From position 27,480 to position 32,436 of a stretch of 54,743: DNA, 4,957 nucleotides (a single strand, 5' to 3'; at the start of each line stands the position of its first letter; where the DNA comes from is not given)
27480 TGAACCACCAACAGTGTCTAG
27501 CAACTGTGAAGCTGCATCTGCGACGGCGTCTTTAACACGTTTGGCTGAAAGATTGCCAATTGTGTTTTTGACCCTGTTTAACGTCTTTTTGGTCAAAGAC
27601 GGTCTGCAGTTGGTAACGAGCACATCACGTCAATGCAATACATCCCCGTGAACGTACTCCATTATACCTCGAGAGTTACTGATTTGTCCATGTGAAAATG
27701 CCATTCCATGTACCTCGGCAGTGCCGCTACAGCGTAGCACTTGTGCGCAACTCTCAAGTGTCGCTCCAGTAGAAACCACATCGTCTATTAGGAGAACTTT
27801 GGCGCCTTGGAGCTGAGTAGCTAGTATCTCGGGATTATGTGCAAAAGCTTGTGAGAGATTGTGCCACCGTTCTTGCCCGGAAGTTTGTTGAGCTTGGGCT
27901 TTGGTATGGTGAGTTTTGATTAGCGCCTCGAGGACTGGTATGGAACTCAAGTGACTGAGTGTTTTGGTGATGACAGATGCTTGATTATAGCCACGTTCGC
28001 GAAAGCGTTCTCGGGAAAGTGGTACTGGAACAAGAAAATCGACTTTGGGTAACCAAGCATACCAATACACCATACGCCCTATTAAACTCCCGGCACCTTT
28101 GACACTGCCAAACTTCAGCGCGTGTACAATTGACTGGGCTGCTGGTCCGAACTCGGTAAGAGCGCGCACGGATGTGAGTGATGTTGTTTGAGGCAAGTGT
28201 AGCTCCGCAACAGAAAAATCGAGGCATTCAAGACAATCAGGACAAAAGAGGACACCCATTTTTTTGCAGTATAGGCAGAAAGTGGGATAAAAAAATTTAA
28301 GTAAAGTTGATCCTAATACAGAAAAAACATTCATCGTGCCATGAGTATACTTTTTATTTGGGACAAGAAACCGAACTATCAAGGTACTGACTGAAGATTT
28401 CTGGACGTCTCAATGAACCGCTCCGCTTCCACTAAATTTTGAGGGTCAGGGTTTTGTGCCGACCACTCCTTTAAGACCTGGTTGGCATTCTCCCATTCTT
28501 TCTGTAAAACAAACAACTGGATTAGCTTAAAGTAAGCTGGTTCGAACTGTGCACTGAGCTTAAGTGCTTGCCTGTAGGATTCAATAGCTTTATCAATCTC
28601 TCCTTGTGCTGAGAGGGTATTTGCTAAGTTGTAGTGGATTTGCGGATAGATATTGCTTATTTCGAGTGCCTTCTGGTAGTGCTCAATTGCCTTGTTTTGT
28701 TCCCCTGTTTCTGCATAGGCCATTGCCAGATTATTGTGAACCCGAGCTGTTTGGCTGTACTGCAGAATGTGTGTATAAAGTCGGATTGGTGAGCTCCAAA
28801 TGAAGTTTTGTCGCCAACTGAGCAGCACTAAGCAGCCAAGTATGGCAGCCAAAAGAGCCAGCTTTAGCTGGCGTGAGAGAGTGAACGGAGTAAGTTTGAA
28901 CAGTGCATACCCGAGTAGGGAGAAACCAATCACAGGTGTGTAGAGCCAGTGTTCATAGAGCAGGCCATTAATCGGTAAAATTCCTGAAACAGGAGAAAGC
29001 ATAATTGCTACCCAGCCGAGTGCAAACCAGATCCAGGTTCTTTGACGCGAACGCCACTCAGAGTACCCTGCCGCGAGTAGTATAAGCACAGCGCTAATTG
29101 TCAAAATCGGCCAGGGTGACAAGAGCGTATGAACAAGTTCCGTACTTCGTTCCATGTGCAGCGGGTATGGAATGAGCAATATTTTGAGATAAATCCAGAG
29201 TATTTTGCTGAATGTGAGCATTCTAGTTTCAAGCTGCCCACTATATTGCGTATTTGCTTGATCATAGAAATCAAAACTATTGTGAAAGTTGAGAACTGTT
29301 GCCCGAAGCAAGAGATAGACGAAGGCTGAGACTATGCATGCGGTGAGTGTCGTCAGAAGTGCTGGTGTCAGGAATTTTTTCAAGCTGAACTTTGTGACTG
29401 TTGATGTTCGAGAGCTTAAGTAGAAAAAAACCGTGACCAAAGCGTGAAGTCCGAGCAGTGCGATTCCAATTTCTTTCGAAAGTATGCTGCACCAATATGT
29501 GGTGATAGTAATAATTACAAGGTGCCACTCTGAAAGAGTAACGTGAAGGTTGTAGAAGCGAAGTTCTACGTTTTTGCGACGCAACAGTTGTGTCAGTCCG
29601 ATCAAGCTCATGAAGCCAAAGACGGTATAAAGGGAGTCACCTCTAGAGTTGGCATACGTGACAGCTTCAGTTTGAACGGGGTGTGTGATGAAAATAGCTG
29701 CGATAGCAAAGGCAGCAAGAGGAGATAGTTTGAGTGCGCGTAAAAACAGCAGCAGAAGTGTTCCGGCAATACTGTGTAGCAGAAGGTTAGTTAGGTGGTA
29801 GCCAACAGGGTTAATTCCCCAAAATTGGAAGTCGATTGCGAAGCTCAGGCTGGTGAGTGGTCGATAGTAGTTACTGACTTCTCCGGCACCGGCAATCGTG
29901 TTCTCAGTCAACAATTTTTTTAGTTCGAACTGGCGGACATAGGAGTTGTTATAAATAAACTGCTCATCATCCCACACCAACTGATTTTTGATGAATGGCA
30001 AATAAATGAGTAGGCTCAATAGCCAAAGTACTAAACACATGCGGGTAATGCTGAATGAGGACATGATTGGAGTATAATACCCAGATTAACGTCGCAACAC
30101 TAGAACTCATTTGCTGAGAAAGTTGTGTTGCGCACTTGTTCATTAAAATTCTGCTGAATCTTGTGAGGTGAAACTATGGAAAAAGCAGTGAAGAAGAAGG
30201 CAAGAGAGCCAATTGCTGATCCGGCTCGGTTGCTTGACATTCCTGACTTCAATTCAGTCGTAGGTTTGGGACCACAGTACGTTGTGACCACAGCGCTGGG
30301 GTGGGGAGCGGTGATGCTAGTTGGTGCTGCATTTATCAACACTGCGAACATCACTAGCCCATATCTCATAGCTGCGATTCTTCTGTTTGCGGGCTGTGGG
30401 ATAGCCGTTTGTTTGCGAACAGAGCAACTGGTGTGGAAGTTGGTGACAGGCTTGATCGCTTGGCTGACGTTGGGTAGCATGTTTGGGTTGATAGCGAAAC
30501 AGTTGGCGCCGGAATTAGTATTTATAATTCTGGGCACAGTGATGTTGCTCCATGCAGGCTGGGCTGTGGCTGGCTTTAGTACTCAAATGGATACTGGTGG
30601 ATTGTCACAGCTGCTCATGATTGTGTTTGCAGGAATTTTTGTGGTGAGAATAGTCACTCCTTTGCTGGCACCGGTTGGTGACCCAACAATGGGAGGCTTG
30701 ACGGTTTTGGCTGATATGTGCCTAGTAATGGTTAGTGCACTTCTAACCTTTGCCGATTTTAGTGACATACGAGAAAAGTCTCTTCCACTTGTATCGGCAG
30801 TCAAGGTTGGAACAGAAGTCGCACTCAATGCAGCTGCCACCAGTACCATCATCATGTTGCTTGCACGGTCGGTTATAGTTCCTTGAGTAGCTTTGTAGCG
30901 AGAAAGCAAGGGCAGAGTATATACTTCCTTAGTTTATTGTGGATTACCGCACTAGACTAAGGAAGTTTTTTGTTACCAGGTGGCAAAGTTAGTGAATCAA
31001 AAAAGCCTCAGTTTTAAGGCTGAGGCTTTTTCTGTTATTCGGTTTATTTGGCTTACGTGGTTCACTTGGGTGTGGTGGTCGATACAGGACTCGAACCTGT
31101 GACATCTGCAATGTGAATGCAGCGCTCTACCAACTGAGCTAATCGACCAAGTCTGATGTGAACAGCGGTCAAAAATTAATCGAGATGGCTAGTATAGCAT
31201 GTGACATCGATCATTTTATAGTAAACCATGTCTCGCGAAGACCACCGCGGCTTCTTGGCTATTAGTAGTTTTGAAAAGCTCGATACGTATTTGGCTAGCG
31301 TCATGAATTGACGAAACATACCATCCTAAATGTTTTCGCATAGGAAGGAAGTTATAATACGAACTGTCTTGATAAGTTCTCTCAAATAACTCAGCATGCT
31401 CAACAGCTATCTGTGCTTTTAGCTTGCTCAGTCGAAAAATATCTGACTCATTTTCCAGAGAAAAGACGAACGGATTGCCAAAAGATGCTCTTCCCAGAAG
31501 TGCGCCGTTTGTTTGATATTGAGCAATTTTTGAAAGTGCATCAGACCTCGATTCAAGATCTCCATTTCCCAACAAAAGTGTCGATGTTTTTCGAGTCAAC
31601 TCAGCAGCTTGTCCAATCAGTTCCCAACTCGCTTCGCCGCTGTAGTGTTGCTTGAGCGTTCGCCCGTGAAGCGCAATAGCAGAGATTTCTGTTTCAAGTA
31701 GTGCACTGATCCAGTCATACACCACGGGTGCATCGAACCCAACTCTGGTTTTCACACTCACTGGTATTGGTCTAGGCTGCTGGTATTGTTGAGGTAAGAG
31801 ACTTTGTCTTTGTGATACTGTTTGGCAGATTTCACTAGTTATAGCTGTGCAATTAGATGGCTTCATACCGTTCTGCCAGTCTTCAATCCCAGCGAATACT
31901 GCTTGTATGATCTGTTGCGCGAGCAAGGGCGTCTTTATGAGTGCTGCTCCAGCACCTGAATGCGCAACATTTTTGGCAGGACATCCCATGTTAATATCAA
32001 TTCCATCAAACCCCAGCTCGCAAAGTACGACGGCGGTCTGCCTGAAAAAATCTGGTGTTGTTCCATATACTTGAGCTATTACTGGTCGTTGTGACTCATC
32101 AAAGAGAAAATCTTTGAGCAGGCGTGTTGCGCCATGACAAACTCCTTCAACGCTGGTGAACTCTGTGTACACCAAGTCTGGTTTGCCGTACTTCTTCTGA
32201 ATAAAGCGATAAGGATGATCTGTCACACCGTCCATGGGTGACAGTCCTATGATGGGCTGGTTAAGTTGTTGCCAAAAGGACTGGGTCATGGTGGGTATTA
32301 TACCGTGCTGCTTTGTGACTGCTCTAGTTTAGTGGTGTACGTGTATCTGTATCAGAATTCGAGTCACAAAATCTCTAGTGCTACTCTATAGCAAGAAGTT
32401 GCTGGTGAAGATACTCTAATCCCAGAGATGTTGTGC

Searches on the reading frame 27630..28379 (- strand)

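Call 21: search_protein_families(library=pfam, proteins=[window:27630-28379:-], max_evalue=0.001)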
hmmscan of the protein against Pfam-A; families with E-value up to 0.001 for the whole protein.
window:27630-28379:- (249 aa): 1 family
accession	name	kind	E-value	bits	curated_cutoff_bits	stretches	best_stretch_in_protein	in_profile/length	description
PF00156.33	Pribosyltran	-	7.6e-06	25.8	26.3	1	171-224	79-119/158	Phosphoribosyl transferase domain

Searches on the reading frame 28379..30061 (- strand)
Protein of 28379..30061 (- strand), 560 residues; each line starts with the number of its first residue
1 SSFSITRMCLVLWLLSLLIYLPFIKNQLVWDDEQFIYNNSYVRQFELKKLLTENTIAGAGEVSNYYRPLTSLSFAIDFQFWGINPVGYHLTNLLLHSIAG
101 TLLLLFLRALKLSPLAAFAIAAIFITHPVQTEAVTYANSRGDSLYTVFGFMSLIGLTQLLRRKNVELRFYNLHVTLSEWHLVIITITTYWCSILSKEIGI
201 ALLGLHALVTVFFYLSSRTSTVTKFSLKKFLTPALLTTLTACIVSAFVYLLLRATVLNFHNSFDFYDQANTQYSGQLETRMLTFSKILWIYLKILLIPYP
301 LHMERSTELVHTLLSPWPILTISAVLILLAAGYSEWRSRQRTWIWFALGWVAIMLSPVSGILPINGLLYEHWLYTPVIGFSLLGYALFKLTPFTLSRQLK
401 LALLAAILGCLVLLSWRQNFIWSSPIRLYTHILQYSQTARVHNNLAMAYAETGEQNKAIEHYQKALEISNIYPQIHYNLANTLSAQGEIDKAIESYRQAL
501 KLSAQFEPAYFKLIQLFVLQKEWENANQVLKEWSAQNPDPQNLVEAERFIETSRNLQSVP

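Call 21: search_protein_families(library=pfam, proteins=[window:28379-30061:-], max_evalue=0.001)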
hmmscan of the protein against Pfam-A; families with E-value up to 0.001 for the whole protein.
window:28379-30061:- (560 aa): 15 families
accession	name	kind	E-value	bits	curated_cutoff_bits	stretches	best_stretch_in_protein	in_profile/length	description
PF00515.34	TPR_1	-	1.4e-16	59.9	27.8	2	474-503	2-31/34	Tetratricopeptide repeat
PF13414.12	TPR_11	-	3.4e-15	55.9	26.8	2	448-487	3-42/42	TPR repeat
PF07719.23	TPR_2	-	1.7e-14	53.1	27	2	439-468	1-30/34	Tetratricopeptide repeat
PF13181.12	TPR_8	-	2.4e-14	52.6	25.7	2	474-505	2-33/34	Tetratricopeptide repeat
PF13424.12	TPR_12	-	3.6e-12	46.7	30.1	1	436-469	42-75/77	Tetratricopeptide repeat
PF14559.12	TPR_19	-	9.4e-12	45.5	25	2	485-540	3-59/68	Tetratricopeptide repeat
PF13428.12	TPR_14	-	5e-09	36.4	23.5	1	473-516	1-44/44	Tetratricopeptide repeat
PF13176.12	TPR_7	-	5e-09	36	27.9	0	476-504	2-30/36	Tetratricopeptide repeat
PF13374.12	TPR_10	-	1.3e-08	35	27.5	1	443-469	6-32/42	Tetratricopeptide repeat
PF13432.12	TPR_16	-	4.1e-08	34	32.7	0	477-538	1-62/65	Tetratricopeptide repeat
PF13431.12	TPR_17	-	2.6e-07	30.8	24.4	1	461-494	1-34/34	Tetratricopeptide repeat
PF13174.12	TPR_6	-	4.1e-07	30.7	26.3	0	477-501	4-28/33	Tetratricopeptide repeat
PF18768.7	RNPP_C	-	6.5e-07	29.5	26.5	1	434-508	74-156/213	RNPP family C-terminal domain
PF24575.1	TPR_Slam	-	1.5e-05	25.8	35.2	0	476-528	50-102/104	Surface lipoprotein assembly modifier, N-terminal TPR repeats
PF13429.12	TPR_15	-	0.00021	21.3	26.2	0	479-543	152-216/280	Tetratricopeptide repeat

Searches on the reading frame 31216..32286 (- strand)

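Call 21: search_protein_families(library=pfam, proteins=[window:31216-32286:-], max_evalue=0.001)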
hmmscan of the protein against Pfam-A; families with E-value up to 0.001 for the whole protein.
window:31216-32286:- (356 aa): 1 family
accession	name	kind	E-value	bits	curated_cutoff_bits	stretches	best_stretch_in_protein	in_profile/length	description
PF01207.24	Dus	-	5.3e-51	174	20.4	2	15-130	2-117/311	Dihydrouridine synthase (Dus)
